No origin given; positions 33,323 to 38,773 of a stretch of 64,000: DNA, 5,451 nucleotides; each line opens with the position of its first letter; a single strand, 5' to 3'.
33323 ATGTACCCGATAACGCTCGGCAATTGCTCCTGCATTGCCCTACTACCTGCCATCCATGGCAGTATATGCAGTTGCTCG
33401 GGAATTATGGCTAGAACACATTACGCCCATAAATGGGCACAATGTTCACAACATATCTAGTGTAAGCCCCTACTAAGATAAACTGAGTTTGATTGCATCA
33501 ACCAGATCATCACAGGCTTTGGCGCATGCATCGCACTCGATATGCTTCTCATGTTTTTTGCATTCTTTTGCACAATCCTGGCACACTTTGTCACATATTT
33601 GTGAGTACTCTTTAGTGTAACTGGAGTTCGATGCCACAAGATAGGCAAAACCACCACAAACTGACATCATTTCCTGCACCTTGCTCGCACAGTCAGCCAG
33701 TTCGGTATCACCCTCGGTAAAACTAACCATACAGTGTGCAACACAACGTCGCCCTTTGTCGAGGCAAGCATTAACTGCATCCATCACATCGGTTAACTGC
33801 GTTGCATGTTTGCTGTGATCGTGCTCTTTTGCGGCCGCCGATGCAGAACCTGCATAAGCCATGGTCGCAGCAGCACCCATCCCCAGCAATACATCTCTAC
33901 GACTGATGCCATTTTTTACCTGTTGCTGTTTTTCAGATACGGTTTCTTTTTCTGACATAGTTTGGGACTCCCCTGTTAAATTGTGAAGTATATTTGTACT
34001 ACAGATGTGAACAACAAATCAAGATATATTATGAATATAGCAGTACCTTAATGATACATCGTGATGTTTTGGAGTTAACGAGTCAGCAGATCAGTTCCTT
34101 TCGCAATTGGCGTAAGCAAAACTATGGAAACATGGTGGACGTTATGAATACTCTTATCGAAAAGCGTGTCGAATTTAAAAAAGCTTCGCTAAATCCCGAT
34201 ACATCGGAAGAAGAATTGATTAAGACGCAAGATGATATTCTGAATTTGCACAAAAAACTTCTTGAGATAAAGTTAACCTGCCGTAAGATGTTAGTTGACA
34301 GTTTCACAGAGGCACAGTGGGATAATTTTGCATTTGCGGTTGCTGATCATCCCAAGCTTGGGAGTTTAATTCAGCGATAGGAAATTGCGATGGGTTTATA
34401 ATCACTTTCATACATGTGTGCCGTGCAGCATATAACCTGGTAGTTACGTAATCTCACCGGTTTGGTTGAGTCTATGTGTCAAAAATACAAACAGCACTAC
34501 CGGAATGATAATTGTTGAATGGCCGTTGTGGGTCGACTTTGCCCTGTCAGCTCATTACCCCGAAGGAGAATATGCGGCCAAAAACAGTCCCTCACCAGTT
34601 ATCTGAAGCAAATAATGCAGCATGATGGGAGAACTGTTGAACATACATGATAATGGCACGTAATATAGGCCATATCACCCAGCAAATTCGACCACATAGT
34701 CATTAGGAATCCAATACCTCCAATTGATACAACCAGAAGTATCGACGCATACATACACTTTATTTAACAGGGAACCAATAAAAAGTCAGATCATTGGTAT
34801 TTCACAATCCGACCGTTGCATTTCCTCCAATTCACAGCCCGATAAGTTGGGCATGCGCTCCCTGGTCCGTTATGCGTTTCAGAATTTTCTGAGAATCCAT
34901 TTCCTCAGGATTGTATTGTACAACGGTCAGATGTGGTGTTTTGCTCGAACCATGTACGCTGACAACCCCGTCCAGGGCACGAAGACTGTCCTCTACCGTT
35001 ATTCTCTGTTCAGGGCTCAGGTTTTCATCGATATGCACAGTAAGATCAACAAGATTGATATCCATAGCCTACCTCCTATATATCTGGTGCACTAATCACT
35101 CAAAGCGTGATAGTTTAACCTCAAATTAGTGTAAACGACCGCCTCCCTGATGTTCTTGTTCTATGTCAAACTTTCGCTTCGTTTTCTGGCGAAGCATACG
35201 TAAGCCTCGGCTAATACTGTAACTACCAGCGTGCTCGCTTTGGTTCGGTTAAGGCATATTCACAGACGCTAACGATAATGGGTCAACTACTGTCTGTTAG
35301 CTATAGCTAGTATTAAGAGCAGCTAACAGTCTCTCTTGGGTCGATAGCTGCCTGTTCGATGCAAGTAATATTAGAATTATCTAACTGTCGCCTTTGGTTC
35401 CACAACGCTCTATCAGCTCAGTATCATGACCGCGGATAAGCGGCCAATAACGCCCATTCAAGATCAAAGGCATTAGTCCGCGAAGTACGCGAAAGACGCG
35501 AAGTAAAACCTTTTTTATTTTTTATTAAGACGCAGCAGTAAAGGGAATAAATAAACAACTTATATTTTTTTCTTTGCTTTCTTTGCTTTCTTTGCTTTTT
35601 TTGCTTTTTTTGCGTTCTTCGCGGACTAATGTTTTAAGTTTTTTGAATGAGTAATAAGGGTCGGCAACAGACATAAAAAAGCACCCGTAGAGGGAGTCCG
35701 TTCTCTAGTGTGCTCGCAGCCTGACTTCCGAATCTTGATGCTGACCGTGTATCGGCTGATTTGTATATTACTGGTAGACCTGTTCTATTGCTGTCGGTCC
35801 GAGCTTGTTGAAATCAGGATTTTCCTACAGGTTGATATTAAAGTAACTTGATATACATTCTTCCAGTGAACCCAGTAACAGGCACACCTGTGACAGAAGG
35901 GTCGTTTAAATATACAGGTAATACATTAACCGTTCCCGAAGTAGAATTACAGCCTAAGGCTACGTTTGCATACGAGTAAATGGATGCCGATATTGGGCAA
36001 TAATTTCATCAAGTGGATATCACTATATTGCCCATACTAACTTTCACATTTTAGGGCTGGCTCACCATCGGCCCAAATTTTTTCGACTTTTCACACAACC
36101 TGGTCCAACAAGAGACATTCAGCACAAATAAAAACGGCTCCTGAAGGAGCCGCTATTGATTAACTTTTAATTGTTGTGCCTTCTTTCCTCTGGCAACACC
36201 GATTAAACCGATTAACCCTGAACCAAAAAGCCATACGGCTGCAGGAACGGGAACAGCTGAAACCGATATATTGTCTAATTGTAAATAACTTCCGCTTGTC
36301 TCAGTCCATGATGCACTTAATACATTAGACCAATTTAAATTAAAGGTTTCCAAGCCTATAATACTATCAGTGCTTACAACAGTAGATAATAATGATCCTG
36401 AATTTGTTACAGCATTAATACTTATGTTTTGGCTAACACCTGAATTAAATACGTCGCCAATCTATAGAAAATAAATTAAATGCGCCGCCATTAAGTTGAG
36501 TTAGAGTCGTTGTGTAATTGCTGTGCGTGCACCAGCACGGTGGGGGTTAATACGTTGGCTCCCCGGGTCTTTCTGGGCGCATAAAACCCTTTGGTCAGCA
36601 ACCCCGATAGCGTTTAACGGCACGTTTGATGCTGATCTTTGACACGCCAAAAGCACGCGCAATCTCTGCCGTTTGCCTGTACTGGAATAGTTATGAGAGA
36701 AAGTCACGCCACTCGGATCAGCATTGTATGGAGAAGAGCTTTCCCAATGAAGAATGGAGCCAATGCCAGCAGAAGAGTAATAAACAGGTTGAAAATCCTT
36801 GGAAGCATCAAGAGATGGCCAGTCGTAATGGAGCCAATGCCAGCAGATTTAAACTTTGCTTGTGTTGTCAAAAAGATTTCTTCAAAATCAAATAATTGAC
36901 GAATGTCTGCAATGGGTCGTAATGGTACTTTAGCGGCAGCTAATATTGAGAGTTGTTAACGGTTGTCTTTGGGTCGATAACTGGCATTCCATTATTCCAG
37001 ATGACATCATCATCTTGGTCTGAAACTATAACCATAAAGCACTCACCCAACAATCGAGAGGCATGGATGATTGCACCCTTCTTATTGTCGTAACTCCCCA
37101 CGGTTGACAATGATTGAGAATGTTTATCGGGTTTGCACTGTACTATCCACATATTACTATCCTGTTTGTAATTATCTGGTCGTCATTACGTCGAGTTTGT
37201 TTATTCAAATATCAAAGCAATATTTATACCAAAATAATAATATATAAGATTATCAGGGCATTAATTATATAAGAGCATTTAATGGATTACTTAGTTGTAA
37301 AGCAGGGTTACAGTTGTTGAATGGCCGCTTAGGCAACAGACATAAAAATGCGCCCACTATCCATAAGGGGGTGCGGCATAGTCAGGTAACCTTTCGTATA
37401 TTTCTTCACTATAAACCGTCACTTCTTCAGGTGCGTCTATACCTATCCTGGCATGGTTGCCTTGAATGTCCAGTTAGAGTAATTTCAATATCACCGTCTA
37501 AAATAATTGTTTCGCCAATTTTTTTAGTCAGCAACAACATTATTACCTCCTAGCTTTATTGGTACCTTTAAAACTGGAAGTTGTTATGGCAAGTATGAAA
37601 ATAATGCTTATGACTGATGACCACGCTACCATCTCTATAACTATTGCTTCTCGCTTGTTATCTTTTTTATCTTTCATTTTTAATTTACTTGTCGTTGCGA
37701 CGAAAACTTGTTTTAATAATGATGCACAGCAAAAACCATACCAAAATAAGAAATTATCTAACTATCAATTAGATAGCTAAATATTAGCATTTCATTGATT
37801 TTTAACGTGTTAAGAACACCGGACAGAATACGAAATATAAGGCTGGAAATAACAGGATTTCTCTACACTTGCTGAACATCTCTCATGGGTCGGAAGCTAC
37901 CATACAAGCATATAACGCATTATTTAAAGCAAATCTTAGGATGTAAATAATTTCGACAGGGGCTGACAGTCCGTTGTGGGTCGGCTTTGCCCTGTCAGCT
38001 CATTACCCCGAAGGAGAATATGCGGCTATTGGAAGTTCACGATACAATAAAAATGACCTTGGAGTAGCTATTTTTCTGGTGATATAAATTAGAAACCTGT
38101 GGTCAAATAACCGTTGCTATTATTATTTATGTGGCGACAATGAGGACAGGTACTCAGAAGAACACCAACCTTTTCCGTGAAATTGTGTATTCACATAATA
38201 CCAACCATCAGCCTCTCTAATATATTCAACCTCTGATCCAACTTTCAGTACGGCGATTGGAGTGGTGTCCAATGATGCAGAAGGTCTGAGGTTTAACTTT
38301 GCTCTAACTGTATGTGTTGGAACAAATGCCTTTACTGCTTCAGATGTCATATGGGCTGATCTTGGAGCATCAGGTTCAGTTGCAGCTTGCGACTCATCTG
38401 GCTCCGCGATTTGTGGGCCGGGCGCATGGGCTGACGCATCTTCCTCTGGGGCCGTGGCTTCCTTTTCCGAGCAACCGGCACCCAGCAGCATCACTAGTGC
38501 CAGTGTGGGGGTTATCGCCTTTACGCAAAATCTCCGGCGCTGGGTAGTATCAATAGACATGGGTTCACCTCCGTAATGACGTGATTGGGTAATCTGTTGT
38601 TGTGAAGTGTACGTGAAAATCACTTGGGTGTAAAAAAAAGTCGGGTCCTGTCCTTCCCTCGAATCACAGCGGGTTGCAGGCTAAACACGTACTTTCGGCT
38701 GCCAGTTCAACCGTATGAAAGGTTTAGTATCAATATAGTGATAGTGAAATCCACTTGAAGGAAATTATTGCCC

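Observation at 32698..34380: OsmC-like, TAT-exported Csp-like copper storage protein and Spy/CpxP-like genes clustered between MITE copies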

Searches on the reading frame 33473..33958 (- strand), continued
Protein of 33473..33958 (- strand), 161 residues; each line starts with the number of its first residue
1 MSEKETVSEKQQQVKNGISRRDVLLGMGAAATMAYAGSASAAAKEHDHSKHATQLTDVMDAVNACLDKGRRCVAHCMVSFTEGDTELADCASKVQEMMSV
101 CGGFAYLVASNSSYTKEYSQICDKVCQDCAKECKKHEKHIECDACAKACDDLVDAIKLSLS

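Call 63: search_protein_families(library=pfam, proteins=[L006:4163-5872:+, L006:3384-3968:+, L006:2878-3363:+, L006:2082-2837:-, L006:6528-6953:+, L014:113-595:+, L012:5601-6287:+, L008:6813-8117:-, L002:3220-4422:+, L011:6580-7398:-], max_evalue=0.001)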
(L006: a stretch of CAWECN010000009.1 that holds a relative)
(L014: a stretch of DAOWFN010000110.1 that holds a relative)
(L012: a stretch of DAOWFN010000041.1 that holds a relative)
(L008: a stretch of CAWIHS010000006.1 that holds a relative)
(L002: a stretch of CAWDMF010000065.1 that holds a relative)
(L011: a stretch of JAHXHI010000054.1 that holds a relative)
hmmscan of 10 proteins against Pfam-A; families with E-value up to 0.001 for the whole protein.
L006:4163-5872:+ (569 aa): 1 family
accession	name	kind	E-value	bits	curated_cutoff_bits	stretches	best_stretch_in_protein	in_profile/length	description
PF02690.20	Na_Pi_cotrans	-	1.8e-47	161.3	29.1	2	17-157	1-136/137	Na+/Pi-cotransporter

L006:3384-3968:+ (194 aa): 1 family
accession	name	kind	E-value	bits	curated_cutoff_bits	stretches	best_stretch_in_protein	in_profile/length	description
PF01066.26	CDP-OH_P_transf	-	1.3e-18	68.2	22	1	10-158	2-148/152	CDP-alcohol phosphatidyltransferase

L006:2878-3363:+ (161 aa): 2 families
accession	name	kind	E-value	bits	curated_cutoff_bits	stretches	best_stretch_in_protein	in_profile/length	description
PF01864.22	CarS-like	-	2e-18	67.5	22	2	76-161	90-175/175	CDP-archaeol synthase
PF01148.25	CTP_transf_1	-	0.00046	20.6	24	1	50-104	169-234/264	Cytidylyltransferase family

L006:2082-2837:- (251 aa): 1 family
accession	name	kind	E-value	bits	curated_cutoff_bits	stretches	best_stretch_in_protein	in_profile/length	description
PF03372.29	Exo_endo_phos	-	1.5e-18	67.8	24.5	1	9-241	1-225/225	Endonuclease/Exonuclease/phosphatase family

L006:6528-6953:+ (141 aa): 0 families

L014:113-595:+ (160 aa): 1 family
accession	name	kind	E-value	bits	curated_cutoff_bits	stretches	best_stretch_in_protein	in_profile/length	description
PF09968.15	DUF2202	-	1.5e-60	204.1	22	1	1-155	8-161/162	Uncharacterized protein domain (DUF2202)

L012:5601-6287:+ (228 aa): 1 family
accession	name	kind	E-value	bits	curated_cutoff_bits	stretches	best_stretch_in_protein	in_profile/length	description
PF03458.18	Gly_transporter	-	5.9e-36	122.6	23.5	2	117-189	2-76/78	Glycine transporter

L008:6813-8117:- (434 aa): 4 families
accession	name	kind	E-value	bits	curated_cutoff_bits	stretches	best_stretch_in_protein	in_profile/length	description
PF02518.31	HATPase_c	-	7.9e-27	94.3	26.4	1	329-432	3-105/111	Histidine kinase-, DNA gyrase B-, and HSP90-like ATPase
PF00512.31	HisKA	-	8e-12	45.5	26.9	1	227-283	2-62/66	His Kinase A (phospho-acceptor) domain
PF00672.30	HAMP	-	1.8e-11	44.6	25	1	170-218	1-49/53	HAMP domain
PF13581.12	HATPase_c_2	-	1.2e-06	29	27.4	1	336-421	40-115/127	Histidine kinase-like ATPase domain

L002:3220-4422:+ (400 aa): 1 family
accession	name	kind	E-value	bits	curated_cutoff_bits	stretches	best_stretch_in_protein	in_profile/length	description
PF00291.31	PALP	-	1.4e-38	133.4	35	1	61-385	5-295/295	Pyridoxal-phosphate dependent enzyme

L011:6580-7398:- (272 aa): 4 families
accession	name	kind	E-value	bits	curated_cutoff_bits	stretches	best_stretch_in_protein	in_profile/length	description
PF13344.12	Hydrolase_6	-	2.4e-23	82.5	27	1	17-116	1-101/101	Haloacid dehalogenase-like hydrolase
PF13242.12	Hydrolase_like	-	4.4e-20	71.8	22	1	192-264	2-73/75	HAD-hyrolase-like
PF00702.32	Hydrolase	-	1.1e-15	58.9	26.4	1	15-232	2-191/191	haloacid dehalogenase-like hydrolase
PF13419.12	HAD_2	-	1.7e-08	35.2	23.8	1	185-238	126-178/178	Haloacid dehalogenase-like hydrolase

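Call 70: search_protein_families(library=pfam, alignment_id=A5, max_evalue=10)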
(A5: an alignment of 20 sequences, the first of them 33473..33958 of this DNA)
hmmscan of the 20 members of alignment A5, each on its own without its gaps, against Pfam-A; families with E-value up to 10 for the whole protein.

A. member 1, window:33473-33958:- (161 aa): 2 families
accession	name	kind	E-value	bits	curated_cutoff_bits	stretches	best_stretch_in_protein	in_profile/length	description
PF10518.14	TAT_signal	-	0.028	14.8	22.7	1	18-34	2-18/21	TAT (twin-arginine translocation) pathway signal sequence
PF03860.21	DUF326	-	4.3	7.9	20.4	1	124-136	9-21/21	Domain of Unknown Function (DUF326)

B. families by the number of members that match (of 20 scanned): 10 families
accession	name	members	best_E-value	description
PF10518.14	TAT_signal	18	0.013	TAT (twin-arginine translocation) pathway signal sequence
PF03860.21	DUF326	14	0.0044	Domain of Unknown Function (DUF326)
PF07685.20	GATase_3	3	0.04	CobB/CobQ-like glutamine amidotransferase domain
PF04159.19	NB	2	0.057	NB glycoprotein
PF19174.5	DUF5856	2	0.12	Family of unknown function (DUF5856)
PF12372.14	Htt_N-HEAT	1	0.033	Huntingtin, N-terminal HEAT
PF10399.14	UCR_Fe-S_N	1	0.11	Ubiquitinol-cytochrome C reductase Fe-S subunit TAT signal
PF14960.11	ATP_synth_reg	1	0.17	ATP synthase regulation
PF21692.3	Talin_R4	1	0.21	Talin, R4 domain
PF24439.1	DUF7558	1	1.3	Family of unknown function (DUF7558)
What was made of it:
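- On Csp1 family (TIGR04401, Tat-exported four-helix-bundle copper storage protein): The local PF03860.21, a 21-residue repeat model, gives 7.9 bits and E 4.3 for the window protein, and weak hits in 14 of 20 homologues (call 70).
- Checked: The local Pfam copy gives no usable DUF326 hit (PF03860.21, 7.9 bits, E 4.3, call 70).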

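Call 80: search_protein_families(library=pfam, proteins=[L010:2838-4139:+], max_evalue=0.001)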
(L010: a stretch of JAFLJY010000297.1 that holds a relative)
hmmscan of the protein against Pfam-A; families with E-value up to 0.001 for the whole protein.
L010:2838-4139:+ (433 aa): 1 family
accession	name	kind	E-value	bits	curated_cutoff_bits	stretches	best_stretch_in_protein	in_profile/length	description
PF02321.23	OEP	-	1.2e-21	77.8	22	2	244-419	4-187/187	Outer membrane efflux protein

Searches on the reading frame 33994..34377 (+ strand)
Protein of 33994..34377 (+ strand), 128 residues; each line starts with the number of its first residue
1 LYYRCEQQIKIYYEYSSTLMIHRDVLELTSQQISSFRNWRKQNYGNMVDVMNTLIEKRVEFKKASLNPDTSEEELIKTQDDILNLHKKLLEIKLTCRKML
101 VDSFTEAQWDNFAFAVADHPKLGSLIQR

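Call 3: search_protein_families(library=pfam, proteins=[window:33994-34377:+], max_evalue=1)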
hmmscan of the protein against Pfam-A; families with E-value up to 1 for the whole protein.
seq(128 aa): 2 families
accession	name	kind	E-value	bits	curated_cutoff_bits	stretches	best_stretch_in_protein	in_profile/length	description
PF10925.13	DUF2680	-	0.055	14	25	0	28-61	1-30/57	Protein of unknown function (DUF2680)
PF10548.14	P22_AR_C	-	0.22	12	22.4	0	11-29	50-68/73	P22AR C-terminal domain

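Call 4: search_protein_families(library=ncbifam, proteins=[window:33994-34377:+], max_evalue=1)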
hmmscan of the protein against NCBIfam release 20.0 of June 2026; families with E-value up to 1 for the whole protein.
seq(128 aa): 1 family
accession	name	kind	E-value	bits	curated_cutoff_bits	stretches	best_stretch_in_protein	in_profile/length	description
NF003755.0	PRK05346.2-6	equivalog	0.027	13.3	563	1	69-121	88-139/310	Na(+)-translocating NADH-quinone reductase subunit C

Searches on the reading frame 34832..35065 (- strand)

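Call 13: search_protein_families(library=pfam, proteins=[window:34832-35065:-], max_evalue=0.01)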
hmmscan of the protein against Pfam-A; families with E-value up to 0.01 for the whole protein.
window:34832-35065:- (77 aa): 2 families
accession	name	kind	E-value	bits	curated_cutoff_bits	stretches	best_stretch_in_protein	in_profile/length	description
PF18075.7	FtsX_ECD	-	0.0061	17.6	23.5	1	6-47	1-42/96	FtsX extracellular domain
PF00403.32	HMA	-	0.0095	16.7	24.8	0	23-67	15-58/62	Heavy-metal-associated domain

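Call 14: search_protein_families(library=ncbifam, proteins=[window:34832-35065:-], max_evalue=0.01)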
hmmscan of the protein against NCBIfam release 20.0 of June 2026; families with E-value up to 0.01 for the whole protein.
window:34832-35065:- (77 aa): 4 families
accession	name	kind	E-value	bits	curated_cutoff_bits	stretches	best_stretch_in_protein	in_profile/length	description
NF033795.1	chaper_CopZ_Bs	exception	9.3e-05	22.5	91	1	23-69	17-62/66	copper chaperone CopZ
NF033794.2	chaper_CopZ_Eh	exception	0.0011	19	95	1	23-74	17-67/68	copper chaperone CopZ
NF038347.1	FtsX_Gpos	exception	0.0015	17.9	225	1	6-63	57-111/296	permease-like cell division protein FtsX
NF041115.1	UxxU_metal_bind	equivalog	0.006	16.7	95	1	22-75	20-72/74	metal-binding (seleno)protein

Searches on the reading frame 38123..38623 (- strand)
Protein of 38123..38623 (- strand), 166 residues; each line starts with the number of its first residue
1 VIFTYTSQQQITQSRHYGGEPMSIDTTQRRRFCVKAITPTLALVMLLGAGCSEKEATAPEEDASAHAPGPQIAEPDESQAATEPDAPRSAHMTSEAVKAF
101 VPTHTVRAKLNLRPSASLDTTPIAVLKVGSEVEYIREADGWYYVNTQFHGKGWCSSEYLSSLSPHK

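Call 18: search_protein_families(library=pfam, proteins=[window:38123-38623:-], max_evalue=0.01)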
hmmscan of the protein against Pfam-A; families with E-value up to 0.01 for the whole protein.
window:38123-38623:- (166 aa): 1 family
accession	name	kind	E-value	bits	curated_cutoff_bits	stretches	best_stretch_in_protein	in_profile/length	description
PF08239.17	SH3_3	-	8.5e-11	42.3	27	1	110-160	3-54/54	Bacterial SH3 domain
